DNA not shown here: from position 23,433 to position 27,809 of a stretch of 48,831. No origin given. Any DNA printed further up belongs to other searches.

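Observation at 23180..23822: Unrecognised RHS toxin tip (74 aa, 9 Cys) plus a 4-TM candidate immunity gene in an AT-rich cassette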

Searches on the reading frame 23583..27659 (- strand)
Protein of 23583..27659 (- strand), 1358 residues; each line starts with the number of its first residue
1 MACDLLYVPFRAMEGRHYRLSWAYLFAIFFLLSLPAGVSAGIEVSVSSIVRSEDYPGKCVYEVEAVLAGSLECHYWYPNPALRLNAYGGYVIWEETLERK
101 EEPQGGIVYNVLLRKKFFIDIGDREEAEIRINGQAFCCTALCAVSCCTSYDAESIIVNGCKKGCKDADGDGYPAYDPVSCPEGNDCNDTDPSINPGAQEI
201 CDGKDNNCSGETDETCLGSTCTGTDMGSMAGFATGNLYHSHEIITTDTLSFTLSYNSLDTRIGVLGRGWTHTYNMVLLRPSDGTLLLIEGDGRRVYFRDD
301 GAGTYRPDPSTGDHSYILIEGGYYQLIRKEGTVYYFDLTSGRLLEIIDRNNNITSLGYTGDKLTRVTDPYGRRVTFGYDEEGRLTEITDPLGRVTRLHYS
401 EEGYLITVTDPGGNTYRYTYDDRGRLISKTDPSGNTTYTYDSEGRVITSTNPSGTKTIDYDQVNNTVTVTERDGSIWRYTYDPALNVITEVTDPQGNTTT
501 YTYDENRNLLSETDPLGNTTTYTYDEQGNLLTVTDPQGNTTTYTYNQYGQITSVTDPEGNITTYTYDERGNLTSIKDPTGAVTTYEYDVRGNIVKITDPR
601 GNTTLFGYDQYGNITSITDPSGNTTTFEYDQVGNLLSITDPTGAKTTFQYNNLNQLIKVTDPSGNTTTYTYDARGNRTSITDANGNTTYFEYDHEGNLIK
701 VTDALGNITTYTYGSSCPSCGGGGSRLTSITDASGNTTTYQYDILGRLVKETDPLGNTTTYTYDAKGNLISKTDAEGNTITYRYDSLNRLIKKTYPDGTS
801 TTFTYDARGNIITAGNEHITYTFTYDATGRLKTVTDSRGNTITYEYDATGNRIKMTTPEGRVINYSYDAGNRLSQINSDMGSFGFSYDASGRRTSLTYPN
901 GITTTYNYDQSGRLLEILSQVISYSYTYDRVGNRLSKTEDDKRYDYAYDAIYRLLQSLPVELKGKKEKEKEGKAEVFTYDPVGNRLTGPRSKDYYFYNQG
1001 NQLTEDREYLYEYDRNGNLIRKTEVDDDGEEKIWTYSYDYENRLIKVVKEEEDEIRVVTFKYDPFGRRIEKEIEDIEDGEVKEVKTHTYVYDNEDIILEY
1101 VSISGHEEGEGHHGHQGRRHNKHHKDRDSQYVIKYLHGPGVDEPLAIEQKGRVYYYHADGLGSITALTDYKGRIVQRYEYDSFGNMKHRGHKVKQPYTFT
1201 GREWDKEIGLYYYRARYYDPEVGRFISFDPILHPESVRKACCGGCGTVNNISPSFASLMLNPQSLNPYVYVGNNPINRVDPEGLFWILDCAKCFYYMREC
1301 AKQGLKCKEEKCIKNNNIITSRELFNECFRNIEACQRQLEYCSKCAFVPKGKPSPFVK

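Call 7: search_protein_families(library=pfam, proteins=[window:23583-27659:-], max_evalue=0.1)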
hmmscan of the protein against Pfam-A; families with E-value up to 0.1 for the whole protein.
window:23583-27659:- (1358 aa): 11 families
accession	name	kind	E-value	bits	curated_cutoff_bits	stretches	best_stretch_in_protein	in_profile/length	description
PF05593.20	RHS_repeat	-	5e-167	540.3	22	22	566-603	1-38/38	RHS Repeat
PF15283.12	DUF4595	-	4.8e-15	56.5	34.2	4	1015-1093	58-130/202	Domain of unknown function (DUF4595) with porin-like fold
PF25023.1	TEN_YD-shell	-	6.7e-14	51.3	50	4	479-592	43-156/909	Teneurin YD-shell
PF11617.13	Cu-binding_MopE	-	6.3e-13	49.2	27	1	185-214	1-30/30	Putative metal-binding motif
PF20148.4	DUF6531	-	3.5e-12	46.9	24.1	1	232-297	6-74/74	Domain of unknown function (DUF6531)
PF23414.1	Beta-prop_EML_2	-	1.8e-07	31.3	90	1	530-715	32-222/266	Echinoderm microtubule-associated protein second beta-propeller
PF25174.1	Beta-prop_THOC3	-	3.7e-07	29.9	305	0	796-881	87-172/272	THOC3 beta-propeller domain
PF03527.20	RHS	-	2.2e-06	27.9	27.9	1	1153-1186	1-34/38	RHS protein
PF23389.1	Beta-prop_WDR19_1st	-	0.0018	17.8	27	0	604-692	21-110/325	WDR19 first beta-propeller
PF19127.6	Choline_bind_3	-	0.056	13.8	27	0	326-343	25-42/47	Choline-binding repeat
PF05430.17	Methyltransf_30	-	0.084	13.2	22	0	536-565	61-90/124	S-adenosyl-L-methionine-dependent methyltransferase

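Call 8: search_protein_families(library=ncbifam, proteins=[window:23583-27659:-], max_evalue=0.1)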
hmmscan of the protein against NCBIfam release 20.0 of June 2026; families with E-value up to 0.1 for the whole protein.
window:23583-27659:- (1358 aa): 3 families
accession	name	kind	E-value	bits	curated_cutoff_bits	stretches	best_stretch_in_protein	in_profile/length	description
TIGR01643.1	YD_repeat_2x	repeat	3.3e-129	416.8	15.8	15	650-691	1-42/42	YD repeat-containing protein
NF041261.1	RHS_core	equivalog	1.2e-90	304.9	2000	6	420-658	433-674/1261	RHS element core protein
TIGR03696.1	Rhs_assc_core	domain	6.6e-20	71.4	32.5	1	1180-1284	1-76/76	RHS repeat-associated core domain-containing protein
